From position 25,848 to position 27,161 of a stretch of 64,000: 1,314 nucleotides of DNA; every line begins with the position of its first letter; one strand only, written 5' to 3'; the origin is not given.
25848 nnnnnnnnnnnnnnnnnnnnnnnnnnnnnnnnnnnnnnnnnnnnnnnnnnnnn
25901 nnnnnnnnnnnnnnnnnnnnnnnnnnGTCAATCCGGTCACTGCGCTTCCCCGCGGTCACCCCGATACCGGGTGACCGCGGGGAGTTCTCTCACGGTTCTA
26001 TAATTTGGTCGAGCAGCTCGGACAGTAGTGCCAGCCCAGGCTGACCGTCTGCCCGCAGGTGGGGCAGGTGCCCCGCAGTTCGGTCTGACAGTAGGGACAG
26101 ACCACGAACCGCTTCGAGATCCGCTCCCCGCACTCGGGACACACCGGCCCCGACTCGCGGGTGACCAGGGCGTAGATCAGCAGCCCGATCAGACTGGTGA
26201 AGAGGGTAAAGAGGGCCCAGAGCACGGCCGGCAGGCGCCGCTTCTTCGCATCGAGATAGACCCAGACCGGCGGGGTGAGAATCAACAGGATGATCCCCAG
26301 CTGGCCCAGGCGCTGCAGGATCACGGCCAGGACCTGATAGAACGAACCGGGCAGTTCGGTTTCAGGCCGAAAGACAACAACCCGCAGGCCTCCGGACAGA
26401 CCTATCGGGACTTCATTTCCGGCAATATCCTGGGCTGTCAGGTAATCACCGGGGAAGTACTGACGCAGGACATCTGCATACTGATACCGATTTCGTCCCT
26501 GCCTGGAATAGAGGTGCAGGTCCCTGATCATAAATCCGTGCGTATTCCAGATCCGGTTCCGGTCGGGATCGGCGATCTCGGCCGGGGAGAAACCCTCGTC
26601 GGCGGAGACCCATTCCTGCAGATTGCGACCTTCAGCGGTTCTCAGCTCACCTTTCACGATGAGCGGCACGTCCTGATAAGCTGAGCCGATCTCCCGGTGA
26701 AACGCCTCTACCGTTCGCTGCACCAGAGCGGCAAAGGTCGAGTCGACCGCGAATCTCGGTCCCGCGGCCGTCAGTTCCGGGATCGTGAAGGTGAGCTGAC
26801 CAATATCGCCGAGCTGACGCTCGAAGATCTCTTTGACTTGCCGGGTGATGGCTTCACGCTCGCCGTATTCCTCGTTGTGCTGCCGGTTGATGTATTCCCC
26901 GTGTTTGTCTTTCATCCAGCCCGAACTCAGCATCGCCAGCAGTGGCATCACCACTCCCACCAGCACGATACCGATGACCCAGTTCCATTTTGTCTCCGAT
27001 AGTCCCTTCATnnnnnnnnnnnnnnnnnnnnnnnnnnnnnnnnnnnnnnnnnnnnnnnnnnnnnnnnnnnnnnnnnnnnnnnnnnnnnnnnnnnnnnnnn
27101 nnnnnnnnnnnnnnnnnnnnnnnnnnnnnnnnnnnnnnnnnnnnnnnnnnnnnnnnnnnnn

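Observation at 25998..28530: ECF sigma / zf-HC2 anti-sigma / double-zinc-ribbon membrane protein operon preceded by an orphan Phd/YefM-like antitoxin with direct-repeat operators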

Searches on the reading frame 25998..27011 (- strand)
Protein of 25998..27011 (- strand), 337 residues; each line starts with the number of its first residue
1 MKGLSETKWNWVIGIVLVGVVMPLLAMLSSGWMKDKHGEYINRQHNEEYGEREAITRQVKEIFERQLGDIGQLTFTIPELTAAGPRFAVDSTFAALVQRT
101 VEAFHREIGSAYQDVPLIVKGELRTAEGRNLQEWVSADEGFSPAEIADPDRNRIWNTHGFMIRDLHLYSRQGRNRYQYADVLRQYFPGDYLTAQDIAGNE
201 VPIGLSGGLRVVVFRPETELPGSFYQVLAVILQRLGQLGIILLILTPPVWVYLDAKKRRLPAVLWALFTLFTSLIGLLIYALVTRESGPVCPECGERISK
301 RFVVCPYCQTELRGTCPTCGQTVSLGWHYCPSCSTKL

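Call 3: search_protein_families(library=pfam, proteins=[window:25998-27011:-], max_evalue=0.1)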
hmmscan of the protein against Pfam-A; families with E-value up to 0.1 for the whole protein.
window:25998-27011:- (337 aa): 9 families
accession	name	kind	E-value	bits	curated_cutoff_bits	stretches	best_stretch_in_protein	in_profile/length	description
PF12773.13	DZR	-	5.3e-10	39.7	27.3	1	291-333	1-44/45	Double zinc ribbon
PF13240.11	Zn_Ribbon_1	-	2.6e-08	33.8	25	2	316-337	2-23/23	zinc-ribbon domain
PF13248.11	Zn_ribbon_3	-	2.6e-08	33.5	27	2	291-312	5-26/26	zinc-ribbon domain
PF10571.15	UPF0547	-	0.00012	22.6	29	1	291-309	3-21/26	Uncharacterised protein family UPF0547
PF17032.10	Zn_ribbon_15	-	0.00026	22.2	28.9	0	285-309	49-73/73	zinc-ribbon family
PF18912.6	DZR_2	-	0.0013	19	27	1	289-334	8-56/56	Double zinc ribbon domain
PF22747.2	Zn_ribbon_DUF2089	-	0.0047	17.4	27.6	0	291-314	1-24/32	DUF2089 zinc ribbon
PF06750.18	A24_N_bact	-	0.051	14.1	23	1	222-325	7-64/84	Bacterial Peptidase A24 N-terminal domain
PF24460.1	DUF7575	-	0.081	12.7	28.5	0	287-312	2-27/28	Domain of unknown function (DUF7575)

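Call 4: search_protein_families(library=ncbifam, proteins=[window:25998-27011:-], max_evalue=0.1)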
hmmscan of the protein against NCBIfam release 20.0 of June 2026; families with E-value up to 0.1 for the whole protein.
window:25998-27011:- (337 aa): 1 family
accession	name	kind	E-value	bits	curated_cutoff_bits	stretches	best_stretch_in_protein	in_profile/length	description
NF011149.0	PRK14559.1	equivalog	0.047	12.4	374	1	290-335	3-49/642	serine/threonine phosphatase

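Call 11: find_homologous_proteins(query=window:25998-27011:-, max_evalue=0.001)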
Query window:25998-27011:- (337 aa): 32 proteins with E <= 0.001 among 2907 candidates.
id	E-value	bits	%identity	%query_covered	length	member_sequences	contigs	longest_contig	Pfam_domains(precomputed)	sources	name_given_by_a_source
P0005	2.2e-230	782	100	100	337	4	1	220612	PF13240.12,PF12773.14,PF13248.12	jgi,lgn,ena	-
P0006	4.7e-185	633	80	100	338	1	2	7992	PF13240.12,PF12773.14,PF13248.12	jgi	-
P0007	8.2e-80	287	41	100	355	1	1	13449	PF13240.12,PF12773.14,PF13248.12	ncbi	-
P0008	8.1e-77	277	40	97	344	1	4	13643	PF13240.12,PF12773.14,PF13248.12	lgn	-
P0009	9.6e-75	270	41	100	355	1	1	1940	PF13240.12,PF12773.14,PF13248.12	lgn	-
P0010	2.0e-73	266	40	97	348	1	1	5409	PF13240.12,PF12773.14,PF24460.2,PF13248.12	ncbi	-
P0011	6.3e-72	261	38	100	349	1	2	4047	PF13240.12,PF12773.14,PF24460.2,PF13248.12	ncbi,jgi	jgi:hypothetical protein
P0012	7.2e-71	257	38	100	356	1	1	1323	PF13240.12,PF12773.14,PF13248.12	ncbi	-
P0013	1.5e-70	256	40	97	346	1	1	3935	PF13240.12,PF12773.14,PF13248.12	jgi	-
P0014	5.2e-70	254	40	97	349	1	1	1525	PF13240.12,PF12773.14,PF13248.12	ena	-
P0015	1.9e-69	252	40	97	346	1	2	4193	PF13240.12,PF12773.14,PF13248.12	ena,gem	-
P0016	1.1e-68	250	39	100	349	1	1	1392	PF13240.12,PF12773.14,PF13248.12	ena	-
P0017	7.1e-68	247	42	82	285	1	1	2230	PF13240.12,PF12773.14,PF13248.12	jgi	-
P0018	3.4e-65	238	40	100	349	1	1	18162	PF13240.12,PF12773.14,PF13248.12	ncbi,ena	-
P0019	3.6e-65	238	48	72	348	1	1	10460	PF13240.12,PF12773.14,PF13248.12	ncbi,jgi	-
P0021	8.9e-65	237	38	100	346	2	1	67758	PF13240.12,PF12773.14,PF13248.12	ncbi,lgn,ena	-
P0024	1.4e-62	230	37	96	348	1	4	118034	PF13240.12,PF12773.14,PF13248.12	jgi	-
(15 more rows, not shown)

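Call 15: find_related_loci(query=A2, collection=genome_contigs, flank=6000)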
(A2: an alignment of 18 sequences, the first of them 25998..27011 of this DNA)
Query A2 (337 aa) in genome_contigs; peptide patterns used: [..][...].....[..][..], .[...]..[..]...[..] (x = any residue, [..] = any of these).
69 stretches matched a pattern; 17 encode a relative of the query (tblastn E <= 1e-3); 17 distinct loci.
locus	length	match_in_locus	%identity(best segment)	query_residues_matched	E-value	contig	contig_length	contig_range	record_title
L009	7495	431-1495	41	1-337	2e-77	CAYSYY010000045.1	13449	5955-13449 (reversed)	MAG TPA_asm: uncultured Gemmatimonadota bacterium isolate SRP214966_co2_341 genome assembly, contig: NODE_7520_length_13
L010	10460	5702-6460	48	96-337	3e-64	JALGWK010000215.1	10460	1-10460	MAG: bacterium isolate Meg22_46_Bin_213 Meg22_46_Bin_213_scaffold_92412, whole genome shotgun sequence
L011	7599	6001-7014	41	11-337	2e-60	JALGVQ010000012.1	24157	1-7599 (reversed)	MAG: bacterium isolate Meg19_1012_Bin_119 Meg19_1012_Bin_119_scaffold_4341, whole genome shotgun sequence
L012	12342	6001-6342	65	224-337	8e-46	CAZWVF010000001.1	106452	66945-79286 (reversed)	MAG TPA_asm: uncultured Gemmatimonadota bacterium isolate binchicken_co132_67 genome assembly, contig: NODE_21_length_10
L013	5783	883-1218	56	226-337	3e-40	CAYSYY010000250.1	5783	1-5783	MAG TPA_asm: uncultured Gemmatimonadota bacterium isolate SRP214966_co2_341 genome assembly, contig: NODE_27310_length_5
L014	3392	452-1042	32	144-337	5e-26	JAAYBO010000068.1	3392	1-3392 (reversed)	MAG: Clostridiaceae bacterium isolate AS06rmzACSIP_332 99488_AS06, whole genome shotgun sequence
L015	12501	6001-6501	31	168-337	4e-24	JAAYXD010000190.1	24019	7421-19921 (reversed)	MAG: Clostridiaceae bacterium isolate AS02xzSISU_46 47628_AS02, whole genome shotgun sequence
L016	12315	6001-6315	38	236-333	8e-23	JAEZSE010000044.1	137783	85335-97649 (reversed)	MAG: Bacillota bacterium isolate OH_PDB_219 k127_171692, whole genome shotgun sequence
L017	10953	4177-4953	29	93-337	2e-26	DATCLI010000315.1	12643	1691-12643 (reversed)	MAG TPA_asm: Clostridia bacterium isolate SMAG_U7118 k141_702824, whole genome shotgun sequence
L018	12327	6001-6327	37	232-333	4e-22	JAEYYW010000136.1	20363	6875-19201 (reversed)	MAG: Bacillota bacterium isolate OH_CBlB_68 k127_3234568, whole genome shotgun sequence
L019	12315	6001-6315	36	236-333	2e-21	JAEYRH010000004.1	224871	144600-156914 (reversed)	MAG: Bacillota bacterium isolate OH_CBB_53 k127_682655, whole genome shotgun sequence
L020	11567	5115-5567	28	223-337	2e-16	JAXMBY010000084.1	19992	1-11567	MAG: Planctomycetota bacterium isolate STL-PLA48 C1.322.fa-84, whole genome shotgun sequence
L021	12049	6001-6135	53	239-283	2e-8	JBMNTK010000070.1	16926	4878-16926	MAG: Anaerolineae bacterium isolate SBF912SR1HQ0001 scaffold_11098_c1, whole genome shotgun sequence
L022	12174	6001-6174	44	234-288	3e-6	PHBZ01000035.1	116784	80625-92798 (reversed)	MAG: Chloroflexi bacterium HGW-Chloroflexi-10 Ig3397_v2_scaffold_367, whole genome shotgun sequence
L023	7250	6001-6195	42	221-289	6e-6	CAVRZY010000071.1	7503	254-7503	MAG: uncultured Acidobacteriota bacterium isolate MFD04408.bin.3.357 genome assembly, contig: contig_115308, whole genom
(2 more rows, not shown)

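Call 25: find_encoding_contigs(protein=P0021, flank=6000, max_places=2)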
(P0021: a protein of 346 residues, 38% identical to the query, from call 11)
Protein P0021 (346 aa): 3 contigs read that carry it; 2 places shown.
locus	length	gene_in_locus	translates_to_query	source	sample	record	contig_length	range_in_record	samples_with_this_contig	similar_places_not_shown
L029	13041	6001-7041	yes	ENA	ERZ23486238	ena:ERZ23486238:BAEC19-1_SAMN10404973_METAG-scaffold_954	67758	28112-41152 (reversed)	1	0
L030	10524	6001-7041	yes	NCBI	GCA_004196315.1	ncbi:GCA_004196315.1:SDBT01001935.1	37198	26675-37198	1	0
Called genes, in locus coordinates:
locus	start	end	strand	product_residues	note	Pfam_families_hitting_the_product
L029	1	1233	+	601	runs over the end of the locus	PF00009:GTP_EFTU, PF03144:GTP_EFTU_D2, PF00679:EFG_C, PF06421:LepA_C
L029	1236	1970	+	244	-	PF10502:Peptidase_S26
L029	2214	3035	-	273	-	PF06161:DUF975 (faint)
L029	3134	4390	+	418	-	PF01676:Metalloenzyme, PF10143:PhosphMutase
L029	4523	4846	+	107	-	PF02604:PhdYeFM_antitox (weak)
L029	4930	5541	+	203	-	PF04542:Sigma70_r2, PF04545:Sigma70_r4, PF08281:Sigma70_r4_2 (weak)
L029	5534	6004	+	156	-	-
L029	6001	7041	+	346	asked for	PF12773:DZR, PF13240:Zn_Ribbon_1 (faint), PF13248:Zn_ribbon_3 (faint)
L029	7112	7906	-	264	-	PF00106:adh_short, PF08659:KR, PF23441:SDR, PF13561:adh_short_C2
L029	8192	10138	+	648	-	PF00009:GTP_EFTU, PF22042:EF-G_D2, PF03144:GTP_EFTU_D2, PF00679:EFG_C, PF21018:BipA_C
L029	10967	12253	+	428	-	PF02463:SMC_N (faint), PF13175:AAA_15, PF00005:ABC_tran (faint), PF13304:AAA_21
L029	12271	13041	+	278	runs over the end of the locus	-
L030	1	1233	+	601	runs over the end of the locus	PF00009:GTP_EFTU, PF03144:GTP_EFTU_D2, PF00679:EFG_C, PF06421:LepA_C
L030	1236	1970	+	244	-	PF10502:Peptidase_S26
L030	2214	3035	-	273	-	PF06161:DUF975 (faint)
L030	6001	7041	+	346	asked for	PF12773:DZR, PF13240:Zn_Ribbon_1 (faint), PF13248:Zn_ribbon_3 (faint)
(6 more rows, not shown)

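Call 26: find_encoding_contigs(protein=P0024, flank=6000, max_places=2)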
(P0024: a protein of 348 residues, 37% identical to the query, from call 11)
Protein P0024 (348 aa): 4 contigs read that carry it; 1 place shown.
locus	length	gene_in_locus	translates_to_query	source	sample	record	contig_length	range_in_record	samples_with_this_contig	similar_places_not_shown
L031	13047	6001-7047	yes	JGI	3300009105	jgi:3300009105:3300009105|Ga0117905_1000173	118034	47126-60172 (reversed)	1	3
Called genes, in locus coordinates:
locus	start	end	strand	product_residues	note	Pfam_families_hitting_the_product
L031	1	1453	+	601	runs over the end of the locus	PF00009:GTP_EFTU, PF03144:GTP_EFTU_D2, PF00679:EFG_C, PF06421:LepA_C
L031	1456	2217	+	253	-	PF10502:Peptidase_S26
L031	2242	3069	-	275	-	-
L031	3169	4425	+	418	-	PF01676:Metalloenzyme, PF10143:PhosphMutase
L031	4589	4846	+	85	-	PF02604:PhdYeFM_antitox (weak)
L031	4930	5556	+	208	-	PF04542:Sigma70_r2, PF08281:Sigma70_r4_2, PF04545:Sigma70_r4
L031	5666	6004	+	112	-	-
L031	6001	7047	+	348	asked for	PF12773:DZR, PF13240:Zn_Ribbon_1 (faint), PF13248:Zn_ribbon_3 (faint)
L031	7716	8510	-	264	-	PF00106:adh_short, PF08659:KR, PF23441:SDR, PF13561:adh_short_C2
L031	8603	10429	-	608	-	PF07837:FTCD_N, PF02971:FTCD, PF04961:FTCD_C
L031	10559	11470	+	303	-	PF01189:Methyltr_RsmB-F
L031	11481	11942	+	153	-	-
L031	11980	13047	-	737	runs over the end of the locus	PF00069:Pkinase, PF07714:PK_Tyr_Ser-Thr, PF03109:ABC1 (faint), PF05226:CHASE2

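Call 27: find_encoding_contigs(protein=P0018, flank=6000, max_places=2)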
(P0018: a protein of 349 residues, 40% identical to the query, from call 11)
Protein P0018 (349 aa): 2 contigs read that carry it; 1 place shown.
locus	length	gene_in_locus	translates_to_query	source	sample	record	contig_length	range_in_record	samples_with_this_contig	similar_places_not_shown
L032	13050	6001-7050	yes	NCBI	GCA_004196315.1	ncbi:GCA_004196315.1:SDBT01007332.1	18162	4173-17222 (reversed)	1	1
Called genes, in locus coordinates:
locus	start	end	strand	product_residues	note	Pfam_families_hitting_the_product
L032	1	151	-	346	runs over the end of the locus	-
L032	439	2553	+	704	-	-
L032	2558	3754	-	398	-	PF17170:DUF5128 (weak)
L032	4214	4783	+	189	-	PF01936:NYN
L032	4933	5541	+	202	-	PF04542:Sigma70_r2, PF08281:Sigma70_r4_2 (weak), PF04545:Sigma70_r4 (faint)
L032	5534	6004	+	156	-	-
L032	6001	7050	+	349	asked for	PF12773:DZR, PF13240:Zn_Ribbon_1 (faint), PF13248:Zn_ribbon_3 (faint)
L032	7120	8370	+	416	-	PF17170:DUF5128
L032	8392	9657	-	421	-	PF17170:DUF5128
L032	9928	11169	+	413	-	PF17170:DUF5128 (faint)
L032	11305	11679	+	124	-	-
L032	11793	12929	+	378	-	-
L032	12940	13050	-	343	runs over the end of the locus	PF17170:DUF5128, PF01436:NHL (faint)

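Call 28: find_encoding_contigs(protein=P0008, flank=6000, max_places=2)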
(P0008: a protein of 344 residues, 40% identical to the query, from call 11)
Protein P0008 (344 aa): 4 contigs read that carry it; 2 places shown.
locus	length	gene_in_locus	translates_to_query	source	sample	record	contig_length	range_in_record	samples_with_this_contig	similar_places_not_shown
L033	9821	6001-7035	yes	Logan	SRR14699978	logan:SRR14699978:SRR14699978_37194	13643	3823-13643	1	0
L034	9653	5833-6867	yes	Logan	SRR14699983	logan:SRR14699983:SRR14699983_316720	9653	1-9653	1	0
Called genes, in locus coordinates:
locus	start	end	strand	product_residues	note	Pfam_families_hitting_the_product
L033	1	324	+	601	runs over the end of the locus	PF00009:GTP_EFTU, PF10662:PduV-EutP (faint), PF00071:Ras (faint), PF22042:EF-G_D2 (faint), PF03144:GTP_EFTU_D2, PF00679:EFG_C, PF06421:LepA_C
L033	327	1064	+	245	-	PF10502:Peptidase_S26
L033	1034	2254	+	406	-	PF04055:Radical_SAM, PF06969:HemN_C (faint)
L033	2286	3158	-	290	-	-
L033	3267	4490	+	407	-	PF01676:Metalloenzyme, PF10143:PhosphMutase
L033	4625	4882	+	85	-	PF02604:PhdYeFM_antitox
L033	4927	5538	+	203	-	PF07638:Sigma70_ECF (weak), PF04542:Sigma70_r2, PF04545:Sigma70_r4, PF08281:Sigma70_r4_2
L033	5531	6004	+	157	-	-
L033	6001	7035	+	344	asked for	PF12773:DZR, PF13240:Zn_Ribbon_1 (faint), PF13248:Zn_ribbon_3 (faint)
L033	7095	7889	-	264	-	PF00106:adh_short, PF08659:KR, PF23441:SDR, PF13561:adh_short_C2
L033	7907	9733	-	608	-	PF07837:FTCD_N, PF02971:FTCD, PF04961:FTCD_C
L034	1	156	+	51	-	?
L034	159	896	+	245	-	PF10502:Peptidase_S26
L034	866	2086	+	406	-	PF04055:Radical_SAM, PF06969:HemN_C (faint)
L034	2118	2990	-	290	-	-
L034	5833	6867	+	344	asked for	PF12773:DZR, PF13240:Zn_Ribbon_1 (faint), PF13248:Zn_ribbon_3 (faint)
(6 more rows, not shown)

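Call 66: predict_structure(alignment_id=A2)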
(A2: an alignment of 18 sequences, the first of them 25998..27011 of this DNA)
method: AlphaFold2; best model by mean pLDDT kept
length: 337 residues; sequences in the alignment: 18
mean_pLDDT: 80.1   pTM: 0.60
mean pLDDT of the five models: 80.1, 79.1, 79.0, 78.4, 76.3
residues with pLDDT >= 90: 96; 70-90: 160; 50-70: 74; < 50: 7
segments of 3 or more residues with pLDDT < 50: 1-3
pLDDT, mean of each block of 10 residues (from residue 1): 58 76 81 85 86 93 94 90 89 96 94 89 90 94 92 88 90 80 88 88 92 84 78 79 71 58 57 57 55 68 67 71 70 78
secondary structure, 60 per line:
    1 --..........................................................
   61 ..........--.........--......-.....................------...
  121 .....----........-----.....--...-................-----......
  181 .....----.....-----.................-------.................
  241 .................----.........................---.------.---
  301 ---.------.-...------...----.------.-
elements in order: H3-70 E73-81 E84-89 H91-111 E118-125 E130-137 H143-147 E154-169 H175-185 E190-194 E200-216 H224-257 H262-286 E313-315 E322-324
